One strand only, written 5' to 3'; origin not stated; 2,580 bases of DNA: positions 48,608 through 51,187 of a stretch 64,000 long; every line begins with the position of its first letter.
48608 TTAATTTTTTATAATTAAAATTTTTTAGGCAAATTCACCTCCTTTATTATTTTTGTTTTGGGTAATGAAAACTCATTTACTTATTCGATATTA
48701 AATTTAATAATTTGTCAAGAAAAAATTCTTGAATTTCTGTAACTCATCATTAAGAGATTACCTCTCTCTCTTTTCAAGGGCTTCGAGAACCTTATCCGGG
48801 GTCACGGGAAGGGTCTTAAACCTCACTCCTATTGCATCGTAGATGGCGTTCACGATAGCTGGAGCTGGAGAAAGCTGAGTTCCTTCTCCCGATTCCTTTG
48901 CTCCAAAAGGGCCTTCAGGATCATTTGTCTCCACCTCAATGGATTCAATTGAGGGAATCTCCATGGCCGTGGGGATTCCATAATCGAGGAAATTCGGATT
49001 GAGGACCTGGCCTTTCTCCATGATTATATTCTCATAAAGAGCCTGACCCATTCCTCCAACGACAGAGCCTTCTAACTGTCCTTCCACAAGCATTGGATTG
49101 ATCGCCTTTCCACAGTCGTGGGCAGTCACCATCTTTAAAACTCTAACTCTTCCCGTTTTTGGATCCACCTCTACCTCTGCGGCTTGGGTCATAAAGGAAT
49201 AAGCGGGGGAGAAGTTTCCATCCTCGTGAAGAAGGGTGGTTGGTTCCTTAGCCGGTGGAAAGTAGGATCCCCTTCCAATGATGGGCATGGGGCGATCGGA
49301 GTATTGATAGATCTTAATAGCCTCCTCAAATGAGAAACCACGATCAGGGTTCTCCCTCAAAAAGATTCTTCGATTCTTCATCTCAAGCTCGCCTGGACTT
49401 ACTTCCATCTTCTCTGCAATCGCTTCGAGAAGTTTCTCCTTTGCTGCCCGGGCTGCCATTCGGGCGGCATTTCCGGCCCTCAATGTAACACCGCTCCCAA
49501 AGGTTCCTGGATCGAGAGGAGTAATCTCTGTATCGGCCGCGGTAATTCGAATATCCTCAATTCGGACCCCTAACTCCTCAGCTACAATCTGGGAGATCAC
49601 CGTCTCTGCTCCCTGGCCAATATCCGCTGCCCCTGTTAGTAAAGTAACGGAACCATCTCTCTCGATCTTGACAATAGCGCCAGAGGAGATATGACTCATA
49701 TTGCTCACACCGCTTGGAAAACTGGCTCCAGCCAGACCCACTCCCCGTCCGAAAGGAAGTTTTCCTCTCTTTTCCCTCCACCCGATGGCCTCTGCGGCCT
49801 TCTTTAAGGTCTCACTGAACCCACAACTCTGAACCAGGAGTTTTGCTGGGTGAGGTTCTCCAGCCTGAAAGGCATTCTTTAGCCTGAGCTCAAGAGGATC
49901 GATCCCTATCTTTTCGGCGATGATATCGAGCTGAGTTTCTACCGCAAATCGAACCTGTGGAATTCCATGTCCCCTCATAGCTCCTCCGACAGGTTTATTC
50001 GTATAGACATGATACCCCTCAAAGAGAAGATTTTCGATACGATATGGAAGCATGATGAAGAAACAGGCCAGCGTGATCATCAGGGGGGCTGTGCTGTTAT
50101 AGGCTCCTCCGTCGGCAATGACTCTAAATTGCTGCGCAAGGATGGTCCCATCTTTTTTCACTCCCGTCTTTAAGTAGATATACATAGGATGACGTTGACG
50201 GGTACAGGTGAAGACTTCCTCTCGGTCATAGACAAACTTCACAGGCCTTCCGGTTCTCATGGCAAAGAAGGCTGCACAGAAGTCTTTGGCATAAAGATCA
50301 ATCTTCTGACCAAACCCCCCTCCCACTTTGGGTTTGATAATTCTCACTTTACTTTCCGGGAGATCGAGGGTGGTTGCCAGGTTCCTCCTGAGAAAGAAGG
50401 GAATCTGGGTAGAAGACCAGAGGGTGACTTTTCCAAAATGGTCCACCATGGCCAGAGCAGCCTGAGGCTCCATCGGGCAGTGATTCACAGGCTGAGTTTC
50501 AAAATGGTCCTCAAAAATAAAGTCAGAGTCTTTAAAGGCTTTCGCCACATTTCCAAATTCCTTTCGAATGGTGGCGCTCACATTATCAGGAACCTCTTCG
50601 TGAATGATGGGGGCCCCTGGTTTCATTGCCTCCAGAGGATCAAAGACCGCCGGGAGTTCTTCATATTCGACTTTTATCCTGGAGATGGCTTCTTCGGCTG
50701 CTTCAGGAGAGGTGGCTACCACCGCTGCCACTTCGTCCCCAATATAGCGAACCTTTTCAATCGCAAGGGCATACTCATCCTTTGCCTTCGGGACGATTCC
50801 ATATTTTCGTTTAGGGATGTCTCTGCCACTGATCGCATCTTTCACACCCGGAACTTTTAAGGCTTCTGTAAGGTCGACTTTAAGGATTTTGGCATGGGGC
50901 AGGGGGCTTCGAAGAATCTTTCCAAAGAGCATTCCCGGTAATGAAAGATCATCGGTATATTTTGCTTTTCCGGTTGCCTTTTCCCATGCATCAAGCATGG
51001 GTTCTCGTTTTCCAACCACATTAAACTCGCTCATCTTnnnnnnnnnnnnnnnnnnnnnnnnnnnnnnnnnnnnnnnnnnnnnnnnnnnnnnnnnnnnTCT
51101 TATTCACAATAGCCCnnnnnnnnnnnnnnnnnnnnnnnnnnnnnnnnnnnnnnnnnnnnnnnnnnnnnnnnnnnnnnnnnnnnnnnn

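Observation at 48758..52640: XDH-family three-subunit enzyme with a six-Cys insertion in the FAD subunit, as in 4-hydroxybenzoyl-CoA reductase, flanked by TRAP transporters and aryl-CoA ligases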

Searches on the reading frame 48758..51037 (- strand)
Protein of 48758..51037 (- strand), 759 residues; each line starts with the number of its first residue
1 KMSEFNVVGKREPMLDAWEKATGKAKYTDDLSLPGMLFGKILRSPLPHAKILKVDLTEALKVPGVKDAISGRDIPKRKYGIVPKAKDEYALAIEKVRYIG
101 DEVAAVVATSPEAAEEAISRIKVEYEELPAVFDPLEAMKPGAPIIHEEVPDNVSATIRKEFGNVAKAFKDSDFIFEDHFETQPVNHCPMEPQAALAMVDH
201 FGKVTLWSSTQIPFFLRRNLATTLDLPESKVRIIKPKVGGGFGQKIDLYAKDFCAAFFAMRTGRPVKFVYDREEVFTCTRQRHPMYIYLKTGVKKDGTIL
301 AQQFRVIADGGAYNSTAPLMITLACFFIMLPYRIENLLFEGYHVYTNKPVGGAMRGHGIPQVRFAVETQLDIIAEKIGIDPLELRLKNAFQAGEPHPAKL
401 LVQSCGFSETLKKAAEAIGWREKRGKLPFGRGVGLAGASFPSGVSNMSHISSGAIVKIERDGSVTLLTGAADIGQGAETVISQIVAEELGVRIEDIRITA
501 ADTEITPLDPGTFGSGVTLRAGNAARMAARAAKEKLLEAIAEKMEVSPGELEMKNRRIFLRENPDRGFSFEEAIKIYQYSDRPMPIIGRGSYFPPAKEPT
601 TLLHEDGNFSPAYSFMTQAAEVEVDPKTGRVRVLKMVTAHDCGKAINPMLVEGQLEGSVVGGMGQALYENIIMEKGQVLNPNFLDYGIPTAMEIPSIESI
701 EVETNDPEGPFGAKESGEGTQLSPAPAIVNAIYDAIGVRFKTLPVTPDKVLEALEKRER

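Call 5: search_protein_families(library=ncbifam, proteins=[window:48758-51037:-], max_evalue=0.00001)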
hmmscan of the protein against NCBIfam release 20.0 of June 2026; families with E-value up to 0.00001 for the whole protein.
window:48758-51037:- (759 aa): 13 families
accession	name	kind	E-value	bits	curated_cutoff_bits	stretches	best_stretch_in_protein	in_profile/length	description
TIGR03194.1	4hydrxCoA_A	equivalog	1.6e-233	777.4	994.55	1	13-754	2-746/746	4-hydroxybenzoyl-CoA reductase subunit alpha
NF043082.1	XdhA_XDHase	equivalog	4.2e-196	653.4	780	1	8-757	1-755/758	xanthine dehydrogenase subunit XdhA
NF007426.0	PRK09970.1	equivalog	1.4e-187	625.2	916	1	5-755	3-756/761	xanthine dehydrogenase molybdenum-binding subunit XdhA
TIGR03196.1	pucD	equivalog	4.9e-146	488.1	783.65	1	16-750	11-754/763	xanthine dehydrogenase subunit D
NF041018.1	glyceraldDH_alpha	equivalog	2e-145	486.1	790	1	8-750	3-740/741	glyceraldehyde dehydrogenase subunit alpha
NF040766.1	CODH_aero_grp5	exception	5.7e-129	431.6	950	1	21-751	18-782/785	aerobic carbon-monoxide dehydrogenase large subunit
TIGR03311.1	Se_dep_XDH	equivalog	2.9e-128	429.2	830.45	2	8-545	162-687/848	selenium-dependent xanthine dehydrogenase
TIGR02416.1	CO_dehy_Mo_lg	equivalog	1.8e-118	396.8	991.15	1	22-752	7-769/770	aerobic carbon-monoxide dehydrogenase large subunit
NF045668.1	pterin_aldehy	equivalog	3.8e-117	392.6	1100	1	6-755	173-905/905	molybdopterin-dependent aldehyde oxidoreductase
TIGR03313.1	Se_sel_red_Mo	hypoth_equivalog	1.5e-112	377.1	1101.9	2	151-756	351-951/951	molybdopterin-dependent oxidoreductase Mo/Fe-S-binding subunit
NF041671.1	peri_hyde_PaoC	equivalog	2.5e-100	337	1180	2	4-558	14-551/735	aldehyde oxidoreductase molybdenum-binding subunit PaoC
TIGR02965.1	xanthine_xdhB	equivalog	2e-96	323.9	849.5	1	17-754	10-754/758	xanthine dehydrogenase molybdopterin binding subunit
TIGR02969.1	mam_aldehyde_ox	subfamily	1.5e-63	214.8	1912.3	1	15-543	583-1108/1330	aldehyde oxidase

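Call 6: search_solved_structures(query=window:48758-51037:-, max_evalue=1e-20, show_alignments=1)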
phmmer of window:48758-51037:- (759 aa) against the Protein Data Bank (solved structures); distinct sequences matched with E-value up to 1e-20: 42.
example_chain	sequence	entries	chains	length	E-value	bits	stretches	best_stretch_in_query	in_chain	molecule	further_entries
1rm6_A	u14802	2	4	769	2.3e-165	555.1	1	2-758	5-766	4-hydroxybenzoyl-CoA reductase alpha subunit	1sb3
8uem_A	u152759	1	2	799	9.1e-113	381.2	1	22-757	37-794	Carbon monoxide dehydrogenase (Large chain), CoxL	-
7dqx_A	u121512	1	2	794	1.3e-101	344.4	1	21-752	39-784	6-hydroxypseudooxynicotine dehydrogenase complex subunit gamma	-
1t3q_B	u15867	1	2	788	2.5e-96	326.9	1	21-757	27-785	quinoline 2-oxidoreductase large subunit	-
1n5w_B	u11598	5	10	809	1.7e-95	324.2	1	20-736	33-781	Carbon monoxide dehydrogenase large chain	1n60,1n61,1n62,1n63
1zxi_B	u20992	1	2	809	2.3e-95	323.7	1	20-736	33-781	Carbon monoxide dehydrogenase large chain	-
1ffu_B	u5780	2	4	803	9.7e-92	311.7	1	22-755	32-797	CUTL, MOLYBDOPROTEIN OF CARBON MONOXIDE DEHYDROGENASE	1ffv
3hrd_A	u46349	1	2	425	7.4e-91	308.8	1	4-417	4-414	Nicotinate dehydrogenase large molybdopterin subunit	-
4zoh_A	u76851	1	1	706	2e-86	294.1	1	10-748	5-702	Putative oxidoreductase molybdopterin-binding subunit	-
1sij_A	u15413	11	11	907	2.5e-77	264.1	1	7-530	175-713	Aldehyde oxidoreductase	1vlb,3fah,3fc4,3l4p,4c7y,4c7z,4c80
1dgj_A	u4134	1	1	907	1.1e-71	245.4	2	8-531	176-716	ALDEHYDE OXIDOREDUCTASE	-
5g5h_C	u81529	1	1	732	1.4e-68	235.2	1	4-754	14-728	Aldehyde oxidoreductase molybdenum-binding subunit PaoC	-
5g5g_C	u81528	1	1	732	1.4e-68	235.1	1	4-754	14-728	PUTATIVE XANTHINE DEHYDROGENASE YAGS FAD-BINDING SUBUNIT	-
3hrd_B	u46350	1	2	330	2.1e-63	218.1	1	432-758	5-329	Nicotinate dehydrogenase medium molybdopterin subunit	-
5y6q_C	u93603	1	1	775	7.8e-63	216.2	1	16-751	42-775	Aldehyde oxidase large subunit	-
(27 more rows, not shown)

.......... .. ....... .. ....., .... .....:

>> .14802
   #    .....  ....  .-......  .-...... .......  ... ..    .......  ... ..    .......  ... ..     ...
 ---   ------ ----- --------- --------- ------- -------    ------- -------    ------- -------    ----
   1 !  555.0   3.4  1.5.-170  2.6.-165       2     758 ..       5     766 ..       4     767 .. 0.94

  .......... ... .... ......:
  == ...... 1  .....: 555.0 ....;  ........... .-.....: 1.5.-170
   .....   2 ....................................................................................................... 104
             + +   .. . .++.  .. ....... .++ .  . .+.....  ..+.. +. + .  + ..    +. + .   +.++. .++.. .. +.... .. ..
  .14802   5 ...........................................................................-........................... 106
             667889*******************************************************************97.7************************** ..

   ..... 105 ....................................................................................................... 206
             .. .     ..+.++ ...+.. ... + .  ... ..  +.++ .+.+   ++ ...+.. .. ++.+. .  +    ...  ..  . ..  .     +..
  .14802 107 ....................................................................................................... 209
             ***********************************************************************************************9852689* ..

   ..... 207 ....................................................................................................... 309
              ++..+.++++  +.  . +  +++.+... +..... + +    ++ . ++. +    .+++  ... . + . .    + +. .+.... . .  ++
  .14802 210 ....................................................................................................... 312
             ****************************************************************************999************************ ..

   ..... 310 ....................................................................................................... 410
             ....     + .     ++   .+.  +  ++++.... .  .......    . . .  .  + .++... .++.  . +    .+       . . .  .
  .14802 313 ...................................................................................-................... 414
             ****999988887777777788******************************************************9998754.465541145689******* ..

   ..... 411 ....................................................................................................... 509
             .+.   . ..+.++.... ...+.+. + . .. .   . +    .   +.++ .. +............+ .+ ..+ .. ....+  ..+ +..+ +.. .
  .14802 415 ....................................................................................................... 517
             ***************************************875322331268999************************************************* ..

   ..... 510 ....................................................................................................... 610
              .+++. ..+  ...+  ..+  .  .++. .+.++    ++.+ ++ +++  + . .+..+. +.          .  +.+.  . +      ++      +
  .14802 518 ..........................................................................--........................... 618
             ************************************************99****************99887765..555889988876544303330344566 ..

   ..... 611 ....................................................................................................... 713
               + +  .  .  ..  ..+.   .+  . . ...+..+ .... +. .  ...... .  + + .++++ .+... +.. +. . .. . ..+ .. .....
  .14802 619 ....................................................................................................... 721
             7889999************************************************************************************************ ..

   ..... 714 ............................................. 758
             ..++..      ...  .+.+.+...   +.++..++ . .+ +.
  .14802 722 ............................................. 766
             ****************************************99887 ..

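Call 26: find_homologous_proteins(query=window:48758-51037:-, max_evalue=1e-50)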
Query window:48758-51037:- (759 aa): 7636 proteins with E <= 1e-50 among 8000 candidates; the best 120 are listed.
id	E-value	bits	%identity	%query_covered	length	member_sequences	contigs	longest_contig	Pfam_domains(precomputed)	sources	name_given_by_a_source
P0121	0.0e+0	1710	100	100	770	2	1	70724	PF02738.24,PF20256.4,PF01315.28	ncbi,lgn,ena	-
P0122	0.0e+0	1648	96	100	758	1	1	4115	PF02738.24,PF20256.4,PF01315.28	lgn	-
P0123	0.0e+0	1646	96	100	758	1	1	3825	PF02738.24,PF20256.4,PF01315.28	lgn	-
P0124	0.0e+0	1644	95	100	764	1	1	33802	PF02738.24,PF20256.4,PF01315.28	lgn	-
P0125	0.0e+0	1643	95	100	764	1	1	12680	PF02738.24,PF20256.4,PF01315.28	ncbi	-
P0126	0.0e+0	1642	95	100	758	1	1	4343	PF02738.24,PF20256.4,PF01315.28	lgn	-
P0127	0.0e+0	1641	95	100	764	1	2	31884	PF02738.24,PF20256.4,PF01315.28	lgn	-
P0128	0.0e+0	1625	94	100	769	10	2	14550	PF02738.24,PF20256.4,PF01315.28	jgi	-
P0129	0.0e+0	1618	94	99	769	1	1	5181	PF02738.24,PF20256.4,PF01315.28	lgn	-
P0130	0.0e+0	1530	87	100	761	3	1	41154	PF02738.24,PF20256.4,PF01315.28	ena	-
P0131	0.0e+0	1499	86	100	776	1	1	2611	PF02738.24,PF20256.4,PF01315.28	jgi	jgi:4-hydroxybenzoyl-CoA reductase subunit alpha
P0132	0.0e+0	1498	86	100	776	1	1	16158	PF02738.24,PF20256.4,PF01315.28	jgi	jgi:4-hydroxybenzoyl-CoA reductase subunit alpha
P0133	0.0e+0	1496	86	100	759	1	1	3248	PF02738.24,PF20256.4,PF01315.28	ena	-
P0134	0.0e+0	1493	86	100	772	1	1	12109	PF02738.24,PF20256.4,PF01315.28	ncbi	-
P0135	0.0e+0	1488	86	100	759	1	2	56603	PF02738.24,PF20256.4,PF01315.28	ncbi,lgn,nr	ncbi:MAG: molybdopterin-dependent oxidoreductase [Syntrophaceae bacterium]|nr:molybdopterin-dependen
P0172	0.0e+0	1465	84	100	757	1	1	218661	PF02738.24,PF20256.4,PF01315.28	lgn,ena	-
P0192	0.0e+0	1454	84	100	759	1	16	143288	PF02738.24,PF20256.4,PF01315.28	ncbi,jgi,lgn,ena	ncbi:MAG: molybdopterin cofactor-binding domain-containing protein [Thermodesulfobacteriota bacteriu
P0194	0.0e+0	1453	84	100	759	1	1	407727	PF02738.24,PF20256.4,PF01315.28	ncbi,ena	-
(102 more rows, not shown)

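Call 27: find_encoding_contigs(protein=P0194, flank=10000, max_places=1)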
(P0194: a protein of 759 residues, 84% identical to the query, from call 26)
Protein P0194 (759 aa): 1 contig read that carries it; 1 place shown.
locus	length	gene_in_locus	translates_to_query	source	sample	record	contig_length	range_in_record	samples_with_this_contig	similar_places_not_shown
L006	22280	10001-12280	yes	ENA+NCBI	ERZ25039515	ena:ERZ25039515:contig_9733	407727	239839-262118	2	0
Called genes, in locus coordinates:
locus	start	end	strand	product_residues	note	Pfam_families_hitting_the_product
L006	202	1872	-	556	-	PF00890:FAD_binding_2, PF03486:HI0933_like (faint), PF07992:Pyr_redox_2 (faint)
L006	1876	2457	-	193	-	PF01966:HD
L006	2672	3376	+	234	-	-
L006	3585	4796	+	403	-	PF13433:Peripla_BP_5, PF13458:Peripla_BP_6, PF01094:ANF_receptor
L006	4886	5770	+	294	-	PF02653:BPD_transp_2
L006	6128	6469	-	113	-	-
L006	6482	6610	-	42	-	-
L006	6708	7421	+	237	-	PF00005:ABC_tran, PF12399:BCA_ABC_TP_C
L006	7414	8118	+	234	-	PF13555:AAA_29 (weak), PF00005:ABC_tran, PF13304:AAA_21 (faint)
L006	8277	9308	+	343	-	PF00941:FAD_binding_5, PF03450:CO_deh_flav_C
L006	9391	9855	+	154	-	PF00111:Fer2, PF13085:Fer2_3 (weak), PF01799:Fer2_2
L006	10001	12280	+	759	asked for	PF01315:Ald_Xan_dh_C, PF02738:MoCoBD_1, PF20256:MoCoBD_2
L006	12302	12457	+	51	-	-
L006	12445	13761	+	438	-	PF00501:AMP-binding, PF14535:AMP-binding_C_2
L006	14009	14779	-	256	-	PF09339:HTH_IclR, PF12802:MarR_2 (faint), PF01614:IclR_C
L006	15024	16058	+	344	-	PF03916:NrfD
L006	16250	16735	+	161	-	PF12797:Fer4_2 (faint), PF14697:Fer4_21 (faint), PF12800:Fer4_4 (faint), PF13247:Fer4_11, PF12838:Fer4_7 (weak), PF00037:Fer4 (weak), PF12837:Fer4_6 (weak), PF13237:Fer4_10 (weak), +1 more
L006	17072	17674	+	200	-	-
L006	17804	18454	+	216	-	-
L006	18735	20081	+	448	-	-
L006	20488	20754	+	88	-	-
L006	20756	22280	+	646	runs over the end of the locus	PF02730:AFOR_N, PF01314:AFOR_C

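Call 28: find_encoding_contigs(protein=P0172, flank=10000, max_places=1)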
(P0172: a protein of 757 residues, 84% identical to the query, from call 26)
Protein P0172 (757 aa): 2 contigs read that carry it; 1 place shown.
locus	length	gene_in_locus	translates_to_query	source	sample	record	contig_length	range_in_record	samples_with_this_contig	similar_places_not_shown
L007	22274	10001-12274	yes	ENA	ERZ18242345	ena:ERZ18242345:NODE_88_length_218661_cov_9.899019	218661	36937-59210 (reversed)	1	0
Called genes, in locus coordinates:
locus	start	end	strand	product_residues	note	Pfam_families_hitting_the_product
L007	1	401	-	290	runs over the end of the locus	PF01513:NAD_kinase, PF20143:NAD_kinase_C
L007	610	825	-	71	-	PF00364:Biotin_lipoyl, PF01597:GCV_H (weak), PF13375:RnfC_N (weak), PF25919:BSH_CusB (weak), PF25973:BSH_CzcB (faint), PF25917:BSH_RND (weak)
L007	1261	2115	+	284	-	PF02737:3HCDH_N, PF00725:3HCDH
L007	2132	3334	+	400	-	PF00108:Thiolase_N, PF02803:Thiolase_C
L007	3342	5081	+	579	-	PF13517:FG-GAP_3 (weak)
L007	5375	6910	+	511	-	-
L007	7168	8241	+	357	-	-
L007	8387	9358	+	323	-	PF00941:FAD_binding_5, PF03450:CO_deh_flav_C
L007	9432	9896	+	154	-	PF00111:Fer2, PF13085:Fer2_3, PF01799:Fer2_2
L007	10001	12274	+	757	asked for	PF01315:Ald_Xan_dh_C, PF02738:MoCoBD_1, PF20256:MoCoBD_2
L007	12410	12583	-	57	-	-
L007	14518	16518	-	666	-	PF04879:Molybdop_Fe4S4, PF00384:Molybdopterin, PF01568:Molydop_binding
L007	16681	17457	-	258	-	PF09339:HTH_IclR, PF01614:IclR_C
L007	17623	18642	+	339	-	PF03916:NrfD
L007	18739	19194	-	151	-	-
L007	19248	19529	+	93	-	-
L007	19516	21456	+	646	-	PF02730:AFOR_N, PF01314:AFOR_C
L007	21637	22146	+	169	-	PF12838:Fer4_7, PF13237:Fer4_10 (weak), PF13247:Fer4_11, PF25160:LdpA_Fe-S-bd (weak), PF12797:Fer4_2 (weak), PF00037:Fer4, PF12837:Fer4_6, PF13237:Fer4_10 (weak), +4 more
